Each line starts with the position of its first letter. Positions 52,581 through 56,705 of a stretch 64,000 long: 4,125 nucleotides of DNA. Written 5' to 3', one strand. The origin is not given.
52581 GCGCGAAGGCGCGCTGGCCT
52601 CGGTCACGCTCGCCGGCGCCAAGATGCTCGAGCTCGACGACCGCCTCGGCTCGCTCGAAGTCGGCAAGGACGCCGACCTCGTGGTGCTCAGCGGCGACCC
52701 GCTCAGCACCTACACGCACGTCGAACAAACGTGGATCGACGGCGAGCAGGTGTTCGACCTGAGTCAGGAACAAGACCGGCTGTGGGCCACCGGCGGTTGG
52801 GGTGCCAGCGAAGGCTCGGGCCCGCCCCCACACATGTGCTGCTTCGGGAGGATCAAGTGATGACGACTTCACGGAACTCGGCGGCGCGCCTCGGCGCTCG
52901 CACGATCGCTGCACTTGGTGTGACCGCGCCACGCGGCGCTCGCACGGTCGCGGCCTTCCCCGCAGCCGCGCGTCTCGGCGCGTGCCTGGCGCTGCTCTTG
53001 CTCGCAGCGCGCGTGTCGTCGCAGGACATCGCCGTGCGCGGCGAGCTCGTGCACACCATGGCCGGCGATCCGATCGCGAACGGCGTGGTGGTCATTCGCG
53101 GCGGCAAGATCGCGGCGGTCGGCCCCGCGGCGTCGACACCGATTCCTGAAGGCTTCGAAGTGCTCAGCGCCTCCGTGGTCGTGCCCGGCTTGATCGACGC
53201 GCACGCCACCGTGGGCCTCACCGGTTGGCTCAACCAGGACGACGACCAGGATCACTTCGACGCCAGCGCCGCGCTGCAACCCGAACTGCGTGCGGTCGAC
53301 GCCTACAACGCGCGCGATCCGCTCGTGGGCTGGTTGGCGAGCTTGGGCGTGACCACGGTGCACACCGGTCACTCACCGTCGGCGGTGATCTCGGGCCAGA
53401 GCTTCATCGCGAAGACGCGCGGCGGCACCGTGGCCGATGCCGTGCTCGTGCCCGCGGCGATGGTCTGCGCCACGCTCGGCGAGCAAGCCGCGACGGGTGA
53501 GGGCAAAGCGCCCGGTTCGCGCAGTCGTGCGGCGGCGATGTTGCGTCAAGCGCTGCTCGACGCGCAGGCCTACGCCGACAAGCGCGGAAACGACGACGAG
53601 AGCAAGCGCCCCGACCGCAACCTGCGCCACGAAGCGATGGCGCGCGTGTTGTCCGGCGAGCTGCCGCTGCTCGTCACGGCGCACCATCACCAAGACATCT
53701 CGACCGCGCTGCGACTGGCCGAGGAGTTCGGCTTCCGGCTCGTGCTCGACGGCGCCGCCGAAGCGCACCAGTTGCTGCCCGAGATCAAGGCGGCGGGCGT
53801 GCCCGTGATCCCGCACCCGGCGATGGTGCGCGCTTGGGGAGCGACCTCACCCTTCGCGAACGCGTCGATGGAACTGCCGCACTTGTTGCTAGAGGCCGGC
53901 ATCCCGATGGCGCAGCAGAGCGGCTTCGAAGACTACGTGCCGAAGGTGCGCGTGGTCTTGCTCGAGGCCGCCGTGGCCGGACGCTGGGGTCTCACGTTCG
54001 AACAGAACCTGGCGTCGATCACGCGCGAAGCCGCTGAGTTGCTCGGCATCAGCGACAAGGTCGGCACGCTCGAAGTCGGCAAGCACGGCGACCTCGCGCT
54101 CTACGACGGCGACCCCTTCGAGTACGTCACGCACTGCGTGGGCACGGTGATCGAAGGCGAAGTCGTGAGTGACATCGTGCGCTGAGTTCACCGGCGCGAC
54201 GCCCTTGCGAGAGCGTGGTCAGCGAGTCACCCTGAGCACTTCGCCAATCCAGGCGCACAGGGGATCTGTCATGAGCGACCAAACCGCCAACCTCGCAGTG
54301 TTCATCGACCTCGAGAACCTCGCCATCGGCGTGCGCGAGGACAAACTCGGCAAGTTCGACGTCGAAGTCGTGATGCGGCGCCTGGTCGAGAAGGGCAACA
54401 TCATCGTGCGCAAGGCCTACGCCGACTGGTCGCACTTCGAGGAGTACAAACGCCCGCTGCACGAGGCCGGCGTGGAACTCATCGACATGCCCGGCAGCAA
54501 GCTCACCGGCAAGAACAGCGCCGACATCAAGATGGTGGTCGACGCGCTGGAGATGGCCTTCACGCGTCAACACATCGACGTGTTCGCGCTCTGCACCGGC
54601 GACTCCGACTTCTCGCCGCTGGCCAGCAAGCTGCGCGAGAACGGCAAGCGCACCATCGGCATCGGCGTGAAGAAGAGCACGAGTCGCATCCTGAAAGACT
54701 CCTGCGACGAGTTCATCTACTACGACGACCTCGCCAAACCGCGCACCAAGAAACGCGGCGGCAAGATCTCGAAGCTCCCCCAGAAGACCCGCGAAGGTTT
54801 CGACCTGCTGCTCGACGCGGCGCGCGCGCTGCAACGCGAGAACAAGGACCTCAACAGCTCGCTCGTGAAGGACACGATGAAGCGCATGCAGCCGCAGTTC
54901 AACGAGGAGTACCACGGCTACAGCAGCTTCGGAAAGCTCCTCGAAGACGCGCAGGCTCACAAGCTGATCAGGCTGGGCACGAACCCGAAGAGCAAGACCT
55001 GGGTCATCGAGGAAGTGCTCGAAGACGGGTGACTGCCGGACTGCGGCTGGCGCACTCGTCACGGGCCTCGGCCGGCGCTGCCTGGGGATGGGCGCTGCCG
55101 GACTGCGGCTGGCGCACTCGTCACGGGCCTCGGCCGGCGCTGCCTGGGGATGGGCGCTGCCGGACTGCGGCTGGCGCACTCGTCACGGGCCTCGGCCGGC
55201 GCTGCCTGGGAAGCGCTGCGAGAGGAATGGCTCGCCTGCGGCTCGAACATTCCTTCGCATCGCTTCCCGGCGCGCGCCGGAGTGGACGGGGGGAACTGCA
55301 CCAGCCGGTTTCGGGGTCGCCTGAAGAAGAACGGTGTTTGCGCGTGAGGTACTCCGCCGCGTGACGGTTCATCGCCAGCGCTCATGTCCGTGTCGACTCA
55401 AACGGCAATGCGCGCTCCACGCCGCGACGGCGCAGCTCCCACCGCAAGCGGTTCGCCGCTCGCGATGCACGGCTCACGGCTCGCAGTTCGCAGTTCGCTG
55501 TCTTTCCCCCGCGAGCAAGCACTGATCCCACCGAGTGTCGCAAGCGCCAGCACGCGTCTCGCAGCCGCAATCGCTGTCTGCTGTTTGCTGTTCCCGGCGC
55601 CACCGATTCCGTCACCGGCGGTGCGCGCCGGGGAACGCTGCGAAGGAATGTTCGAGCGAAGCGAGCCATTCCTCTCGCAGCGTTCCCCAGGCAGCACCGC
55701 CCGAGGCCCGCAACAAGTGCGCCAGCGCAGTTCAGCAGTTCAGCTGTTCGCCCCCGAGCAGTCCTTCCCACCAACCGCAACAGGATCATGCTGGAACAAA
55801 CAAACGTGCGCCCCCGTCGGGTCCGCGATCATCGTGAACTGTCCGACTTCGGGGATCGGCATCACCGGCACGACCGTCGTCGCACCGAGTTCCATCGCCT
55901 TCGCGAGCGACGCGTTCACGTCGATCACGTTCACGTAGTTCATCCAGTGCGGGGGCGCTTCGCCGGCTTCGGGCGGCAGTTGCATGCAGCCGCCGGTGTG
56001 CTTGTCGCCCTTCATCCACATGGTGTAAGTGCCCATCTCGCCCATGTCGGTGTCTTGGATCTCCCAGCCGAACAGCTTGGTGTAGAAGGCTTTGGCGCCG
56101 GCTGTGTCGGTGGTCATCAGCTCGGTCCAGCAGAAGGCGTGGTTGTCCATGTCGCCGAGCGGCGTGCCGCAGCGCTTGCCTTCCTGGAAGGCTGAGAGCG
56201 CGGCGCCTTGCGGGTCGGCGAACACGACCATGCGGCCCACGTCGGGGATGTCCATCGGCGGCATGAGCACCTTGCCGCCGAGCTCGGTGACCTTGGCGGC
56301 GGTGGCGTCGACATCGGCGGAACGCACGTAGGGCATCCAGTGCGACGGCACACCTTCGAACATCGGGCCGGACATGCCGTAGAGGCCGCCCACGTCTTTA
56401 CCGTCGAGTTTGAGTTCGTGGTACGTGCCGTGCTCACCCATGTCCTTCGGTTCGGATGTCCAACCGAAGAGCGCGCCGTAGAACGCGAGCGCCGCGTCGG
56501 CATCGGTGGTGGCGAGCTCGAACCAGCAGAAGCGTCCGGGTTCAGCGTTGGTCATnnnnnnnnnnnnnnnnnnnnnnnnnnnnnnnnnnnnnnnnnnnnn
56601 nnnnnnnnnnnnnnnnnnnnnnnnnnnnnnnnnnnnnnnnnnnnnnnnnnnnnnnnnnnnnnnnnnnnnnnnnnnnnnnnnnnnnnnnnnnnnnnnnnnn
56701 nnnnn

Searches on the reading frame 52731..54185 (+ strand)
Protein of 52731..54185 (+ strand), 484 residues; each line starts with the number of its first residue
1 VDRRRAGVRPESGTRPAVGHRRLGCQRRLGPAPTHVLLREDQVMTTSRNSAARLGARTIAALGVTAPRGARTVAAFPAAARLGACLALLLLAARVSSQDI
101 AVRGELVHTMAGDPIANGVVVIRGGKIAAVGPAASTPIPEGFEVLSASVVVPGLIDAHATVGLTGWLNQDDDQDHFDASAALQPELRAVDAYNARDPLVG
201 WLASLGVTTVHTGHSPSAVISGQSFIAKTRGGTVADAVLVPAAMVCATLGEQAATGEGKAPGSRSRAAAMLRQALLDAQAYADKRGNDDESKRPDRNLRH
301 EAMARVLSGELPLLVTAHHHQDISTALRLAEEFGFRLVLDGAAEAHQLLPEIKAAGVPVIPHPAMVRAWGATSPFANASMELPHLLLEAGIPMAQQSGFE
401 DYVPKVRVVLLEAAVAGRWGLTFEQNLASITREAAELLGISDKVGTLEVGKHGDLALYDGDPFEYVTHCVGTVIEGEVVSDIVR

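Call 69: search_protein_families(library=pfam, proteins=[window:52731-54185:+], max_evalue=0.0001)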
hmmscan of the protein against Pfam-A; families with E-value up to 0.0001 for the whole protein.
window:52731-54185:+ (484 aa): 2 families
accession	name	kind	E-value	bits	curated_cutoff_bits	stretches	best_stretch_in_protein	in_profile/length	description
PF07969.17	Amidohydro_3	-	3e-10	40.6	29.7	1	421-479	407-471/472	Amidohydrolase family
PF01979.26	Amidohydro_1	-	6.1e-08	32.7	25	1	417-478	277-344/345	Amidohydrolase family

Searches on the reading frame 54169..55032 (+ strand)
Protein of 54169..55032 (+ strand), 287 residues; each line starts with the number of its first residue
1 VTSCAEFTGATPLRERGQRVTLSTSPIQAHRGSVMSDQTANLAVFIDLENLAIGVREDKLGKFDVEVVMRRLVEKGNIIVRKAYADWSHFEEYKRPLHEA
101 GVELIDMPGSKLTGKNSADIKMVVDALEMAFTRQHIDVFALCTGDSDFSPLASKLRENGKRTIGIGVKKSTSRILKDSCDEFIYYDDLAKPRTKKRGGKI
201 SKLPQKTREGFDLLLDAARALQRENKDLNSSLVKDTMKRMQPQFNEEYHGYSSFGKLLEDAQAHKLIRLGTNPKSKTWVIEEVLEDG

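Call 10: search_protein_families(library=pfam, proteins=[window:54169-55032:+])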
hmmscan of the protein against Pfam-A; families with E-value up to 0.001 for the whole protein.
window:54169-55032:+ (287 aa): 1 family
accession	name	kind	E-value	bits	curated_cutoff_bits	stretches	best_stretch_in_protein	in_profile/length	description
PF01936.24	NYN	-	1.9e-37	129.4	24.2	1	42-185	2-144/145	NYN domain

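Call 16: find_encoding_contigs(protein=window:54169-55032:+, flank=10000, max_places=10)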
Protein window:54169-55032:+ (287 aa): no gene with exactly this product is on record in the collection.

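Call 44: find_homologous_proteins(query=window:54271-55029:+, max_evalue=1e-60)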
Query seq(253 aa) (253 aa): 7453 proteins with E <= 1e-60 among 8000 candidates; the best 120 are listed.
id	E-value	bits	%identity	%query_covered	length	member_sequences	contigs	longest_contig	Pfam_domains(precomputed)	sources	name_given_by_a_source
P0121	1.4e-154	530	94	100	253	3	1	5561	PF01936.25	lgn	-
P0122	1.7e-134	465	82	99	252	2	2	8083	PF01936.25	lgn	-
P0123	1.8e-132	458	80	100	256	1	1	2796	PF01936.25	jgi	-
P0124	5.3e-115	401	73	97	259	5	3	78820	PF01936.25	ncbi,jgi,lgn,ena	-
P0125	6.1e-115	401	70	100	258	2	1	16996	PF01936.25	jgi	-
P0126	3.9e-114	398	71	98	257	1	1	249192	PF01936.25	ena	-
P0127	1.3e-113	396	70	100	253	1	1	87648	PF01936.25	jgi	-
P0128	1.5e-113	396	71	100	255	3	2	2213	PF01936.25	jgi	-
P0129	3.3e-113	395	72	98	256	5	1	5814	PF01936.25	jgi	jgi:uncharacterized protein (TIGR00288 family)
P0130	4.3e-113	395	72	98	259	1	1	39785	PF01936.25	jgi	jgi:uncharacterized protein (TIGR00288 family)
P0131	1.0e-112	393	72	98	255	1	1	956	PF01936.25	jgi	jgi:uncharacterized protein (TIGR00288 family)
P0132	1.3e-112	393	69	100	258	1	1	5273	PF01936.25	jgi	jgi:uncharacterized protein (TIGR00288 family)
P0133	1.3e-112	393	71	98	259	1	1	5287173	PF01936.25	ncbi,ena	-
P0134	1.8e-112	393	71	99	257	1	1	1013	PF01936.25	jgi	jgi:uncharacterized protein (TIGR00288 family)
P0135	3.0e-112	392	71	99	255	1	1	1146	PF01936.25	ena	-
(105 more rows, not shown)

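Call 45: find_encoding_contigs(protein=P0121, flank=10000, max_places=6)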
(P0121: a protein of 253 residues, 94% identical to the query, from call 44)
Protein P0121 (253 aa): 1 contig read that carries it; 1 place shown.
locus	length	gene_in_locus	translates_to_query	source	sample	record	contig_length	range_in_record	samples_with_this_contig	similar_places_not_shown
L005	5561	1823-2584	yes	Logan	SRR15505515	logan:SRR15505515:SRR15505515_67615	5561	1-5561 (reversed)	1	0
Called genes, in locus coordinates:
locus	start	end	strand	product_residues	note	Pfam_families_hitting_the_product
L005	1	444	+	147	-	?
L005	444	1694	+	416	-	PF01979:Amidohydro_1, PF07969:Amidohydro_3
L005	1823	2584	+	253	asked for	PF01936:NYN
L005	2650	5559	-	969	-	?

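Call 46: find_encoding_contigs(protein=P0122, flank=10000, max_places=6)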
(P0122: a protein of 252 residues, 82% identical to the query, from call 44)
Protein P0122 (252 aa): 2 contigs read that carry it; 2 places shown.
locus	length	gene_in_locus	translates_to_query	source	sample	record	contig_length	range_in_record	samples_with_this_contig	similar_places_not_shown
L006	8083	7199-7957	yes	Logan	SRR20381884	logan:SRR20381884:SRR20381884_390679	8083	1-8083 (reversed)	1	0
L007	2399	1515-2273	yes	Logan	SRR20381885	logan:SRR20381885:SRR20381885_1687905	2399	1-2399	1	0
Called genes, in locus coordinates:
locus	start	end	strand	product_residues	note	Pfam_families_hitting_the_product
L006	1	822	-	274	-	?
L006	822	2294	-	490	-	PF00535:Glycos_transf_2, PF13489:Methyltransf_23, PF02353:CMAS (weak), PF13847:Methyltransf_31 (weak), PF08241:Methyltransf_11, PF08242:Methyltransf_12, PF13649:Methyltransf_25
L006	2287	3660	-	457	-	PF00884:Sulfatase, PF01663:Phosphodiest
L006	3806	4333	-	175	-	-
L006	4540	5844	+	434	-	PF01979:Amidohydro_1, PF07969:Amidohydro_3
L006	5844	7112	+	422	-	PF01979:Amidohydro_1 (faint), PF07969:Amidohydro_3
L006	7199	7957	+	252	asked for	PF01936:NYN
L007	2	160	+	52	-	?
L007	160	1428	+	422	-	PF01979:Amidohydro_1 (faint), PF07969:Amidohydro_3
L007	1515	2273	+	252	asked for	PF01936:NYN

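Call 47: find_encoding_contigs(protein=P0123, flank=10000, max_places=6)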
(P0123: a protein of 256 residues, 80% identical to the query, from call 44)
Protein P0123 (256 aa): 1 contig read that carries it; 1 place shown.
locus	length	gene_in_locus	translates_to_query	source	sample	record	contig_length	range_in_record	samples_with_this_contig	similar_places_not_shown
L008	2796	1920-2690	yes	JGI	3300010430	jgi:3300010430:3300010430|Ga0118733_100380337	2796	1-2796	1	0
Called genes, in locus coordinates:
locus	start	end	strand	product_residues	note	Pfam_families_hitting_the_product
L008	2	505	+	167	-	?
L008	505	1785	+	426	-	PF01979:Amidohydro_1 (faint), PF07969:Amidohydro_3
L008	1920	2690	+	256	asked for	PF01936:NYN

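Call 62: find_encoding_contigs(protein=P0133, flank=10000, max_places=3)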
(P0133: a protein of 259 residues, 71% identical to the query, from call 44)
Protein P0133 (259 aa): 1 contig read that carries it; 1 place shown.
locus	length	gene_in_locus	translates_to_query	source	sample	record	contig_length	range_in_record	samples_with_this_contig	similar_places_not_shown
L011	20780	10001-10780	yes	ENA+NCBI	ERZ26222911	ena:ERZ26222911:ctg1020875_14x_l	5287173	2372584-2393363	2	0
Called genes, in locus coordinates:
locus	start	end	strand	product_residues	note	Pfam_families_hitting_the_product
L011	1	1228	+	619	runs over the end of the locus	PF06480:FtsH_ext, PF00004:AAA, PF17862:AAA_lid_3, PF01434:Peptidase_M41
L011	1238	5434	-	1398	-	-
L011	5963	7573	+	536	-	-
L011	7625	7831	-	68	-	-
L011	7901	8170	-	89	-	-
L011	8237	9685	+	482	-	PF00270:DEAD, PF04851:ResIII (weak), PF00271:Helicase_C, PF03880:DbpA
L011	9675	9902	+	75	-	PF09905:VF530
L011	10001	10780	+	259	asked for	PF01936:NYN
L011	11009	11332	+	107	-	-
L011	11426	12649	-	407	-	PF07394:DUF1501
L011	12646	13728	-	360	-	PF08811:DUF1800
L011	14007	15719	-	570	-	-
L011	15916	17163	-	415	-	-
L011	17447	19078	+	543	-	PF05935:Arylsulfotrans, PF14269:Arylsulfotran_2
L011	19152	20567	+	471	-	PF00884:Sulfatase, PF01663:Phosphodiest (weak), PF16347:SGSH_C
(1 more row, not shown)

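Call 71: find_encoding_contigs(protein=P0130, flank=10000, max_places=3)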
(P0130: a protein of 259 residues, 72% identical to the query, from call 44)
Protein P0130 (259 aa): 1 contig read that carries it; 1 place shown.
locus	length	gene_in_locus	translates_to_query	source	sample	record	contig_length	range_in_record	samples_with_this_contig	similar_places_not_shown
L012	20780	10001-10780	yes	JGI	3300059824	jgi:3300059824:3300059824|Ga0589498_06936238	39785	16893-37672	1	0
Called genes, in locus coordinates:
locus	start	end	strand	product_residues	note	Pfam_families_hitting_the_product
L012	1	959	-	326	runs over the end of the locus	PF02826:2-Hacid_dh_C (weak), PF03446:NAD_binding_2, PF03807:F420_oxidored, PF00393:6PGD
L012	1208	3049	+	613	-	-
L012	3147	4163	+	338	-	PF00291:PALP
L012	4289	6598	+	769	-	PF00082:Peptidase_S8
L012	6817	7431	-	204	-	PF00881:Nitroreductase, PF14512:TM1586_NiRdase (faint)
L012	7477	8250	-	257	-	PF00535:Glycos_transf_2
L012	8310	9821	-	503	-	-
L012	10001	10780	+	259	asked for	PF01936:NYN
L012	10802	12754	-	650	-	PF16177:ACAS_N, PF00501:AMP-binding, PF13193:AMP-binding_C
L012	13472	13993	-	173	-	PF00300:His_Phos_1 (weak)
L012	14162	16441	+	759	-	PF13089:PP_kinase_N, PF02503:PP_kinase, PF17941:PP_kinase_C_1, PF13091:PLDc_2 (faint), PF13090:PP_kinase_C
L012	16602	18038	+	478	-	PF00282:Pyridoxal_deC, PF01212:Beta_elim_lyase (weak)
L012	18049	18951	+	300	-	PF00753:Lactamase_B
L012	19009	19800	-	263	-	PF13489:Methyltransf_23 (faint), PF08241:Methyltransf_11 (weak), PF13649:Methyltransf_25 (weak)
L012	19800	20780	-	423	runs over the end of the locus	PF00483:NTP_transferase, PF12804:NTP_transf_3 (weak), PF24894:Hexapep_GlmU (faint), PF25247:LbH_GLGC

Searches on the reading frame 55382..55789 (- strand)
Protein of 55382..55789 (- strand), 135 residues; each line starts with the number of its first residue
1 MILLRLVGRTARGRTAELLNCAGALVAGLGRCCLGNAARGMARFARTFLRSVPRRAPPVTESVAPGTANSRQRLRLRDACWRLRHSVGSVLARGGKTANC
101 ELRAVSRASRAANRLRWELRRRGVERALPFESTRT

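Call 10: search_protein_families(library=pfam, proteins=[window:55382-55789:-])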
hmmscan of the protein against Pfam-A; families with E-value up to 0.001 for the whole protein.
window:55382-55789:- (135 aa): 0 families

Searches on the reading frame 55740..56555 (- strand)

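Call 10: search_protein_families(library=pfam, proteins=[window:55740-56555:-])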
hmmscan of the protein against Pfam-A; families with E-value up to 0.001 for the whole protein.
window:55740-56555:- (271 aa): 3 families
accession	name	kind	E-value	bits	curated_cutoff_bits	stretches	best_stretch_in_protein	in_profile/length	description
PF00903.31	Glyoxalase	-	6.8e-19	68.9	20.6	2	11-119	4-118/121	Glyoxalase/Bleomycin resistance protein/Dioxygenase superfamily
PF18029.7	Glyoxalase_6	-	8.1e-18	65.5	23.6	2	14-119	4-102/106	Glyoxalase-like domain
PF22677.2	Ble-like_N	-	1.1e-13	51.1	24.5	2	8-39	1-32/41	Bleomycin resistance protein-like N-terminal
